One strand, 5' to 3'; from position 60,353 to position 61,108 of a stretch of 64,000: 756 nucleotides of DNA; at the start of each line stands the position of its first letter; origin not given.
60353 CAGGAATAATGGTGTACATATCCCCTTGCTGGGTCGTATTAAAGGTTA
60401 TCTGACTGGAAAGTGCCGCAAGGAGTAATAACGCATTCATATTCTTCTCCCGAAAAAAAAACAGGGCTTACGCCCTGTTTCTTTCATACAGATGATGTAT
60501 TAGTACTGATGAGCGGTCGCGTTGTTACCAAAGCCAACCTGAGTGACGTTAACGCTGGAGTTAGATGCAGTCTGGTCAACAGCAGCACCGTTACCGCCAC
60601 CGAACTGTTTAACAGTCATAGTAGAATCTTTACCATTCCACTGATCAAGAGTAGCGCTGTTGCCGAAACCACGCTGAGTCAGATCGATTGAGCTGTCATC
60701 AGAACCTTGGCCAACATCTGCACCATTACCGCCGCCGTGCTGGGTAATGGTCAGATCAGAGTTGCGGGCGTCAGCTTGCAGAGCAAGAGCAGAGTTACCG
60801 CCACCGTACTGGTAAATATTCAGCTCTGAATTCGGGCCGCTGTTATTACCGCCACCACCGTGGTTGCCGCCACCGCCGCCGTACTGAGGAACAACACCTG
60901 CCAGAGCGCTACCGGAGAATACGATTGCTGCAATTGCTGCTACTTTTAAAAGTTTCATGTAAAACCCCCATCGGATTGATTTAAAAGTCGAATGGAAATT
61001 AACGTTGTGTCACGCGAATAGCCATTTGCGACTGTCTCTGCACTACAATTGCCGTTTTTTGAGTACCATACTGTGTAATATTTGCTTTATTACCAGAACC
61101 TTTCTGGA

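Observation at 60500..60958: CsgA allele appears to differ from the K-12 reference (extra Gly in the N-terminal segment, substitutions in repeats)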

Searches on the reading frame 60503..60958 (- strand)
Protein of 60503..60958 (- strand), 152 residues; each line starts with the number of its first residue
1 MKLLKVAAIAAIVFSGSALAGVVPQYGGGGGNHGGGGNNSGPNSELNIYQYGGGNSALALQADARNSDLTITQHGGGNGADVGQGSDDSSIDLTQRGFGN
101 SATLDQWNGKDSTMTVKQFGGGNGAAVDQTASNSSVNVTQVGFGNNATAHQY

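Call 32: find_related_loci(query=window:60503-60958:-, collection=genome_contigs, flank=3000)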
Query window:60503-60958:- (152 aa) in genome_contigs; peptide patterns used: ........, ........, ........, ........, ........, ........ (x = any residue, [..] = any of these).
211 stretches matched a pattern; 55 encode a relative of the query (tblastn E <= 1e-3); 55 distinct loci.
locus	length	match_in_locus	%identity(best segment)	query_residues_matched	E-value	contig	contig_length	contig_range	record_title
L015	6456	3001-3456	96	1-152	2e-92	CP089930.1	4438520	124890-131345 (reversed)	Escherichia coli strain E69 chromosome, complete genome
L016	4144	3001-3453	97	1-152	5e-92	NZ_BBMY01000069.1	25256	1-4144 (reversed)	Escherichia albertii NBRC 107761 = DSM 17582 strain NBRC 107761, whole genome shotgun sequence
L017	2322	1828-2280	96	1-152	2e-94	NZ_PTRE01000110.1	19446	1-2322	Escherichia sp. MOD1-EC7003 MOD1-EC7003_110_length_19446_cov_107, whole genome shotgun sequence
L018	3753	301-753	93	1-152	5e-82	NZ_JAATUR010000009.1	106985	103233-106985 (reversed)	Escherichia coli strain SCPM-O-B-8794 9length=106985, whole genome shotgun sequence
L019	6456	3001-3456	95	1-152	1e-78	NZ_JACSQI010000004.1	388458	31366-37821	Escherichia whittamii strain Sa2BVA5 NODE_4_length_388458_cov_7.964772, whole genome shotgun sequence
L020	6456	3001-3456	86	1-152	1e-75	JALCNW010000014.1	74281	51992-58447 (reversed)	MAG: Enterobacter sp. isolate UW_MP_ENTER5_1 Ga0455787_00201, whole genome shotgun sequence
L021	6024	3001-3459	90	1-152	2e-75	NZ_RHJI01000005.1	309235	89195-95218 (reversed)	Escherichia sp. E1V33 1V33_5_consensus, whole genome shotgun sequence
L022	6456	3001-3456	82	1-152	2e-74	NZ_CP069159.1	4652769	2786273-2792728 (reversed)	Citrobacter sp. R56 chromosome, complete genome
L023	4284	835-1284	86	1-152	2e-74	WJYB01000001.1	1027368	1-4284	Enterobacteriaceae bacterium RIT714 1, whole genome shotgun sequence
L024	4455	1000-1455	82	1-152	4e-74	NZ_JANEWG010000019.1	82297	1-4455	Citrobacter sp. Awk 4 510132-22-19, whole genome shotgun sequence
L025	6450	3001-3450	86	1-152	5e-74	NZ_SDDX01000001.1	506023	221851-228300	Lelliottia nimipressuralis strain CCUG 25894 CCUG25894T_0000001, whole genome shotgun sequence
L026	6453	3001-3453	86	1-152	5e-73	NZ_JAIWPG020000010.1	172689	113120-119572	Lelliottia sp. WAP21 10, whole genome shotgun sequence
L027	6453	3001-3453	85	1-152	4e-72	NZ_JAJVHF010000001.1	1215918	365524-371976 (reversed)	Huaxiibacter chinensis strain 155047 contig00001, whole genome shotgun sequence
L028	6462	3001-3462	80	1-152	6e-70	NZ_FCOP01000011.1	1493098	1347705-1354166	Pseudenterobacter timonensis strain mt20, whole genome shotgun sequence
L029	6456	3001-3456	79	1-152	6e-70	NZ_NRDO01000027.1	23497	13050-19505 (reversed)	Citrobacter sp. NCU1 contig_27, whole genome shotgun sequence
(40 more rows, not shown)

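Call 43: search_protein_families(library=pfam, proteins=[window:60503-60958:-])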
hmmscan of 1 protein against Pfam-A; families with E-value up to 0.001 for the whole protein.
window:60503-60958:- (152 aa): 1 family
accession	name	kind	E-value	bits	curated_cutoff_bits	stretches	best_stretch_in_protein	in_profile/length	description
PF07012.17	Curlin_rpt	-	4.3e-28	97.4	20.7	3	87-120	2-34/34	Curlin associated repeat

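Call 44: search_protein_families(library=ncbifam, proteins=[window:60503-60958:-])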
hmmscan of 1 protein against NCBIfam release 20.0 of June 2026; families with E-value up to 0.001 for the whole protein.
window:60503-60958:- (152 aa): 2 families
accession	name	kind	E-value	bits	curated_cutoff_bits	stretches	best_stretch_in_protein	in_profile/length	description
NF007470.1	PRK10051.1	equivalog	3.6e-71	238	160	1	1-152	1-150/150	curli major subunit CsgA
NF007506.1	PRK10101.1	equivalog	1.5e-08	34.5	165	1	65-152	43-129/151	curli minor subunit CsgB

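Call 45: search_solved_structures(query=window:60503-60958:-, show_alignments=2)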
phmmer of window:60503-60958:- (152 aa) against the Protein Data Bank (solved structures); distinct sequences matched with E-value up to 0.001: 3.
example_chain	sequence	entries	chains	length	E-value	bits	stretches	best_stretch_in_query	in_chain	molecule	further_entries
8enq_A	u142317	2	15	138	6.9e-76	256.3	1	21-152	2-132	Major curlin subunit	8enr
8c50_A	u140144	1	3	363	1.9e-12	50.4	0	29-130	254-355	Curlin associated repeat-containing protein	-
6l7c_S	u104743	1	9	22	4e-05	26.7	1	21-43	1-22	Major curlin subunit CsgA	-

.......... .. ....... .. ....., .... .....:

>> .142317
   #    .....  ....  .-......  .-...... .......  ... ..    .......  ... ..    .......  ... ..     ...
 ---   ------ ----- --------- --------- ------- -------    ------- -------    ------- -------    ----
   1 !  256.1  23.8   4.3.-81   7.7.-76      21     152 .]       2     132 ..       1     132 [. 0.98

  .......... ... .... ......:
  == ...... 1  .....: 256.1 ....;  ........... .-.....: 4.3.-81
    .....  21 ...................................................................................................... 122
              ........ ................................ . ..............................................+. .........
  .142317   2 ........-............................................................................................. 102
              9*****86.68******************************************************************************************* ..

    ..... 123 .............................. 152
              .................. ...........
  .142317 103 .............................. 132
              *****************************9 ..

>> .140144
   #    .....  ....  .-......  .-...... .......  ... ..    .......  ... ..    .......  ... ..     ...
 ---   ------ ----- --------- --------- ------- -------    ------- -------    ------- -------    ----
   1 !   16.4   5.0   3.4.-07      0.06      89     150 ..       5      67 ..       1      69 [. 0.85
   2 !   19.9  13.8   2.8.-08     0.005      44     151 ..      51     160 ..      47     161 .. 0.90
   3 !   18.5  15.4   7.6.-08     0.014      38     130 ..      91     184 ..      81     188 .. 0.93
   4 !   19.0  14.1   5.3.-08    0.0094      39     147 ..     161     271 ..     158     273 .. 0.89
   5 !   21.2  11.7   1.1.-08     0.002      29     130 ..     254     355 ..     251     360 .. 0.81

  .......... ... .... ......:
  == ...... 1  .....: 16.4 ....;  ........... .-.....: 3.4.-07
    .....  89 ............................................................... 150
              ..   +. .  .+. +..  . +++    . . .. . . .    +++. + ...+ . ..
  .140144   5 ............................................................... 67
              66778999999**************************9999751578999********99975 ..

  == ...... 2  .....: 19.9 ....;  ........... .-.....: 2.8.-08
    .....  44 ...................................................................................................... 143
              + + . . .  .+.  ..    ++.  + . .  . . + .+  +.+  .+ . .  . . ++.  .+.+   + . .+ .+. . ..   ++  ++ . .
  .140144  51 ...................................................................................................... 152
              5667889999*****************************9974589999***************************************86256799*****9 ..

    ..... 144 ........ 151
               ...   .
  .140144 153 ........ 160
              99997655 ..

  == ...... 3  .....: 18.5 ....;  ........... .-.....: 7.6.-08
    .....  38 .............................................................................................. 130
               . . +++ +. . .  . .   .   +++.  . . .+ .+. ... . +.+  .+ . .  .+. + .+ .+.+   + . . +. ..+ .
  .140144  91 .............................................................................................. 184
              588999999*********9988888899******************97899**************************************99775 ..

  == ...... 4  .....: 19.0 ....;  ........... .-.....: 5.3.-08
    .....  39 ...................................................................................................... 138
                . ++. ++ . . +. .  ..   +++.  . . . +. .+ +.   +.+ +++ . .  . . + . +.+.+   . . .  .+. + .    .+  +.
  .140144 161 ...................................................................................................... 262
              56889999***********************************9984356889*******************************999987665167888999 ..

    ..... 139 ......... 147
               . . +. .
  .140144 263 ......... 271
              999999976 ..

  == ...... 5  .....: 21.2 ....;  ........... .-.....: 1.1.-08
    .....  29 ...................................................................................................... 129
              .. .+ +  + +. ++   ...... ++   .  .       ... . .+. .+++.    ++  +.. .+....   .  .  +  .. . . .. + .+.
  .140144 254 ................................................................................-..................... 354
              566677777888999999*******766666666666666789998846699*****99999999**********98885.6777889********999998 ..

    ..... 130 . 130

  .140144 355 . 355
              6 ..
